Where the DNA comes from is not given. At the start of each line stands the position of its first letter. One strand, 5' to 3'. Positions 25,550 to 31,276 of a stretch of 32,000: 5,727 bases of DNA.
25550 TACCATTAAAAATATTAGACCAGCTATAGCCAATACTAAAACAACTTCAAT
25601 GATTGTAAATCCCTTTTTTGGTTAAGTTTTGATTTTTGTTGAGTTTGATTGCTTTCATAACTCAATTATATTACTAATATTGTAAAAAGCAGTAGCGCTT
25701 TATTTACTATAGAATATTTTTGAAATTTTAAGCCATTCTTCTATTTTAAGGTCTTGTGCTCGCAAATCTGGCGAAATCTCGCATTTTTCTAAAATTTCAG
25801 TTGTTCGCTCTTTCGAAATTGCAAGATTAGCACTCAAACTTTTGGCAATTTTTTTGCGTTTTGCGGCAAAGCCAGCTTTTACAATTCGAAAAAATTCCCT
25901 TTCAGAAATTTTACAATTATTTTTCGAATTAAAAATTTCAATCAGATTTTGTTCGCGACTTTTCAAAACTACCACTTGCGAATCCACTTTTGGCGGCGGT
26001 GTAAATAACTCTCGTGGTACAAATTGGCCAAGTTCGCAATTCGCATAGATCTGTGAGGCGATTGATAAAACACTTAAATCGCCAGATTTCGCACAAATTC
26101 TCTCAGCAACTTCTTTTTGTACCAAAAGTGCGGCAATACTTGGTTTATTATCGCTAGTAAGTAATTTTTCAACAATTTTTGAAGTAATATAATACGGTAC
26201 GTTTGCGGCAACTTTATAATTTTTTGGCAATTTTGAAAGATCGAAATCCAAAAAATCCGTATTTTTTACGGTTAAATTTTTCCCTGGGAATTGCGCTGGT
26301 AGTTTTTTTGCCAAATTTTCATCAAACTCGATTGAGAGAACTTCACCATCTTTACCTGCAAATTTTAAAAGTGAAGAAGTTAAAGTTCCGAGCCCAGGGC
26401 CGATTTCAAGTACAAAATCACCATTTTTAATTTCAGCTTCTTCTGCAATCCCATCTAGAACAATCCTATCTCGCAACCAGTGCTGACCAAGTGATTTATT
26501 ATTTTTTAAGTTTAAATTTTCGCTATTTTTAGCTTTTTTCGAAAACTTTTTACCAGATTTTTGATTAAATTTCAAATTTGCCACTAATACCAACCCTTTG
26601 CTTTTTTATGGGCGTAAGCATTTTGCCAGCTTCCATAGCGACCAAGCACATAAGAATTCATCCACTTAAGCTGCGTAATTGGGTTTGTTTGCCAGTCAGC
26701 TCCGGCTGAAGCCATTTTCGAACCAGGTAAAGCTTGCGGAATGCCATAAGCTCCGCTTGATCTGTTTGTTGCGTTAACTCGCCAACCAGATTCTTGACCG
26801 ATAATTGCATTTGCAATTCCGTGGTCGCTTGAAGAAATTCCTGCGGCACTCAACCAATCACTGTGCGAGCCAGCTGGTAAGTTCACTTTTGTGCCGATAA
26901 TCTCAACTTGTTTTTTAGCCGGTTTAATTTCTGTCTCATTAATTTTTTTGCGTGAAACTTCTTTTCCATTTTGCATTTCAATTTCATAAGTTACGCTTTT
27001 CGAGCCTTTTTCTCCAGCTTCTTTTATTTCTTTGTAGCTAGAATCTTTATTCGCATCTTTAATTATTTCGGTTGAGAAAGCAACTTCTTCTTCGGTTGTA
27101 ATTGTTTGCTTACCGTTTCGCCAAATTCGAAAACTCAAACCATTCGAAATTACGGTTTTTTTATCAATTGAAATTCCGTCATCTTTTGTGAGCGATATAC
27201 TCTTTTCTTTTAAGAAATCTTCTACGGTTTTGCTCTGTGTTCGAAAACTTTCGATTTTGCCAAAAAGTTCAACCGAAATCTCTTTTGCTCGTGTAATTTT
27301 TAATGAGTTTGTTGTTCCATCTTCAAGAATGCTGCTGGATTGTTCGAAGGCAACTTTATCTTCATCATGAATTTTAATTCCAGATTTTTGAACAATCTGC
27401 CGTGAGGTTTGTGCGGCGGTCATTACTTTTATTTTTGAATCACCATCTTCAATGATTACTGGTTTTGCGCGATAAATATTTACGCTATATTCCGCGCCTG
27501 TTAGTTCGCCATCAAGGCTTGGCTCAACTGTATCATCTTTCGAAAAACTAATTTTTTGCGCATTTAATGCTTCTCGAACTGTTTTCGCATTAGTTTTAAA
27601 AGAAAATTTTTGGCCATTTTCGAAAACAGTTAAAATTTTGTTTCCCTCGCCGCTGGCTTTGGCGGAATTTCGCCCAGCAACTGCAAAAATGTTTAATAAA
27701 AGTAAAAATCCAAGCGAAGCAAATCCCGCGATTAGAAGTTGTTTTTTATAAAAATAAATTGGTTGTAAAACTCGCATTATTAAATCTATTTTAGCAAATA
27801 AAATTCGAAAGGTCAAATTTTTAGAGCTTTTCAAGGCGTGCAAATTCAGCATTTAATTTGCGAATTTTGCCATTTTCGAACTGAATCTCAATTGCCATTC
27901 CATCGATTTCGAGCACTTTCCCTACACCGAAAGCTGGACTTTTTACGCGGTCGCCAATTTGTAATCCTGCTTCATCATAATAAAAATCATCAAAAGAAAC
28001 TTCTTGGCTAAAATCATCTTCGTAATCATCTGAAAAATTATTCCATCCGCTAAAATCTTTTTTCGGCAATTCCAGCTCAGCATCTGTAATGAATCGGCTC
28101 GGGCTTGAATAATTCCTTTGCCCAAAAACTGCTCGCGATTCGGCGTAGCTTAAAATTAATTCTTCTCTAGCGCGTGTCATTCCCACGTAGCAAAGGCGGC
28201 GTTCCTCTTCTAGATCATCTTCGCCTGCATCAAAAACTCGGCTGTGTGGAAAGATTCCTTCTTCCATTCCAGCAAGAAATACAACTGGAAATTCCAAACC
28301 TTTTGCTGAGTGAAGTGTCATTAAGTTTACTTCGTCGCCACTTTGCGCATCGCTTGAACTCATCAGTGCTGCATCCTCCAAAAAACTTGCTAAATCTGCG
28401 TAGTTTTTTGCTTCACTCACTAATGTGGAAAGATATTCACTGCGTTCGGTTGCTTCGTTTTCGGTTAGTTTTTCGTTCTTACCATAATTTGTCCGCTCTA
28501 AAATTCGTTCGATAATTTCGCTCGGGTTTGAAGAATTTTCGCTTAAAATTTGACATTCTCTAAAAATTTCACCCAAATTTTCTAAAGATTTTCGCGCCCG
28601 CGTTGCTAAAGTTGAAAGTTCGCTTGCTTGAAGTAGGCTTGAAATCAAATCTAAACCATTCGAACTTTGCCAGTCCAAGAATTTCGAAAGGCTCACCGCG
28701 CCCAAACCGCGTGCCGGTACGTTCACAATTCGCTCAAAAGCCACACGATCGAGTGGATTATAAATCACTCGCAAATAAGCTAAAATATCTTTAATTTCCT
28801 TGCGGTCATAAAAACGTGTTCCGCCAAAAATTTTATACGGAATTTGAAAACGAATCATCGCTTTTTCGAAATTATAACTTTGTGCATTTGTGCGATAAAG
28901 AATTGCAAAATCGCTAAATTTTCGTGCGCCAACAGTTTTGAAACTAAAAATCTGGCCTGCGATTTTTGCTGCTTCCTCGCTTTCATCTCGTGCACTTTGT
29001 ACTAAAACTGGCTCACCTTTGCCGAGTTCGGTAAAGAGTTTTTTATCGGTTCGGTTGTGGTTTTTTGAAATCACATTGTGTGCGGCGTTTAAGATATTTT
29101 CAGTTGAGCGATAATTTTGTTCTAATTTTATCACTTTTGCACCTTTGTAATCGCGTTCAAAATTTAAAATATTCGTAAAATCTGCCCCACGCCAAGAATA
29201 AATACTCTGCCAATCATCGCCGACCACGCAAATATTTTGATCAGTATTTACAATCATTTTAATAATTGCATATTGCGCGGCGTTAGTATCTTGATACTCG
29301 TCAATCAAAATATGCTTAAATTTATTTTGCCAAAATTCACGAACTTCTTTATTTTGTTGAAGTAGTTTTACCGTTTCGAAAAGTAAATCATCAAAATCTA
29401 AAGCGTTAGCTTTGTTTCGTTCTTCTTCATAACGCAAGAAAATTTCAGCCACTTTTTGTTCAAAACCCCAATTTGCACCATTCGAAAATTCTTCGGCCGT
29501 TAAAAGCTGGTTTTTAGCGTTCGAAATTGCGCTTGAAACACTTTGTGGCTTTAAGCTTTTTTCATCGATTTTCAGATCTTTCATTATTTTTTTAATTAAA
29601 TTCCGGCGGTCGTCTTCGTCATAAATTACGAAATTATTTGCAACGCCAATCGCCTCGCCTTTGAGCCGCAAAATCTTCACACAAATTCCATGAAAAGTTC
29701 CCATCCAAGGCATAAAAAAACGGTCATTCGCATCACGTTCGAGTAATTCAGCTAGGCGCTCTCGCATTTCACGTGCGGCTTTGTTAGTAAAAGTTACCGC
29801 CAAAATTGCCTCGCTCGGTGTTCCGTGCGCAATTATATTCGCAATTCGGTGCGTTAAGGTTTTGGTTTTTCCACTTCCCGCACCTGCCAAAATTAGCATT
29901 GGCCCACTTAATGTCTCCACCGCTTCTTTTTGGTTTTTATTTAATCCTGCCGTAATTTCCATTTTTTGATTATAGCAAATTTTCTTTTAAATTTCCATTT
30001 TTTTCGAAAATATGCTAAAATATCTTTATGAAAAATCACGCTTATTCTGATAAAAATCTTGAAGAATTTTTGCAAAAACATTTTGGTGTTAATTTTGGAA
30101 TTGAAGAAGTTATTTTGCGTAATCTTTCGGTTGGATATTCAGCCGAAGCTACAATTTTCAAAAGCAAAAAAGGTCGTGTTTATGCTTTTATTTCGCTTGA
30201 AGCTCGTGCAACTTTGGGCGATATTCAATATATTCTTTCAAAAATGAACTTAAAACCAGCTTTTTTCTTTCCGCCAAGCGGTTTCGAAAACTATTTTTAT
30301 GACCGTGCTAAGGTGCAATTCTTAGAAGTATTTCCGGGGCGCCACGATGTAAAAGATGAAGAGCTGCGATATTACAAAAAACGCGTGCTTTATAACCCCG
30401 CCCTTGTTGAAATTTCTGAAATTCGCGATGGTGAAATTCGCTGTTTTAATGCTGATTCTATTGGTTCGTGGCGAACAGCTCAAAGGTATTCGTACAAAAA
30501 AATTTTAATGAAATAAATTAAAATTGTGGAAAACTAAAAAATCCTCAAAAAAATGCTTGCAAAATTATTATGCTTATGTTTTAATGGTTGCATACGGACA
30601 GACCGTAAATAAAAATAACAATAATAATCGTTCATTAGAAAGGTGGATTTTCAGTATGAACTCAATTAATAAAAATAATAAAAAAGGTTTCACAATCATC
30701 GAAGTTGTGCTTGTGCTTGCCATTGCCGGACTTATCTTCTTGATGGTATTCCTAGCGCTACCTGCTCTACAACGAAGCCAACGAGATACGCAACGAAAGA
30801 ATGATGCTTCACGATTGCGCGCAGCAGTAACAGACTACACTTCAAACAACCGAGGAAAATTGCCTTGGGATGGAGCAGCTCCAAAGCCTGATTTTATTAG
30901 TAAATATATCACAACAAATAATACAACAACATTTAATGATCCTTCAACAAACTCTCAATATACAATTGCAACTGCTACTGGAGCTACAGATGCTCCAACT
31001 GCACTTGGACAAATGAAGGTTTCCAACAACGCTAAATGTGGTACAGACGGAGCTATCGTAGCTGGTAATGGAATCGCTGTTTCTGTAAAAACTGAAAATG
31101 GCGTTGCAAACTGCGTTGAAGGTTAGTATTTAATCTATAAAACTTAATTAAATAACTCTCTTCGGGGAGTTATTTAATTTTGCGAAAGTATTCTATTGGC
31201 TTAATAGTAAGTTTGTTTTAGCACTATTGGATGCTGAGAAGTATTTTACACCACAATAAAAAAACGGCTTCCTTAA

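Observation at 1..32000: Roughly ten-fold excess of the palindrome TTCGAA (usually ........) in every frame and in spacers, with holes over the pilin loci and the AT-rich island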

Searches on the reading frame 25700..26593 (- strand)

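Call 7: search_protein_families(library=pfam, proteins=[window:25700-26593:-])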
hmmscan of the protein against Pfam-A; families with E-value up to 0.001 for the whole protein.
window:25700-26593:- (297 aa): 2 families
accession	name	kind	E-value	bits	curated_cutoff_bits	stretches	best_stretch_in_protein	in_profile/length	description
PF00398.26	RrnaAD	-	5.7e-54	183.4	24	1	29-294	2-261/263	Ribosomal RNA adenine dimethylase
PF01135.25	PCMT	-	0.00054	20.2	20.3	1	53-97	69-113/210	Protein-L-isoaspartate(D-aspartate) O-methyltransferase (PCMT)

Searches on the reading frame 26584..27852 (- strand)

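Call 7: search_protein_families(library=pfam, proteins=[window:26584-27852:-])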
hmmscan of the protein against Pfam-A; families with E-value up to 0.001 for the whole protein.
window:26584-27852:- (422 aa): 2 families
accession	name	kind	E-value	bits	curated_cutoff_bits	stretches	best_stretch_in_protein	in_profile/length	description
PF03990.20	DUF348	-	2.5e-18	65.9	24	1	76-114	3-41/41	G5-linked-Ubiquitin-like domain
PF07501.17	G5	-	4.4e-15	56.1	23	1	249-322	2-75/75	G5 domain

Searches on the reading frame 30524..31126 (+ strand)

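Call 7: search_protein_families(library=pfam, proteins=[window:30524-31126:+])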
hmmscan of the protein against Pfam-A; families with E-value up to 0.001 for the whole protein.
window:30524-31126:+ (200 aa): 1 family
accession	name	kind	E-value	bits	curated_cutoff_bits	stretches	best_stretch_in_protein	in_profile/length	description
PF07963.17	N_methyl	-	1.3e-06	28.1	21.2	1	50-76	1-27/27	Prokaryotic N-terminal methylation motif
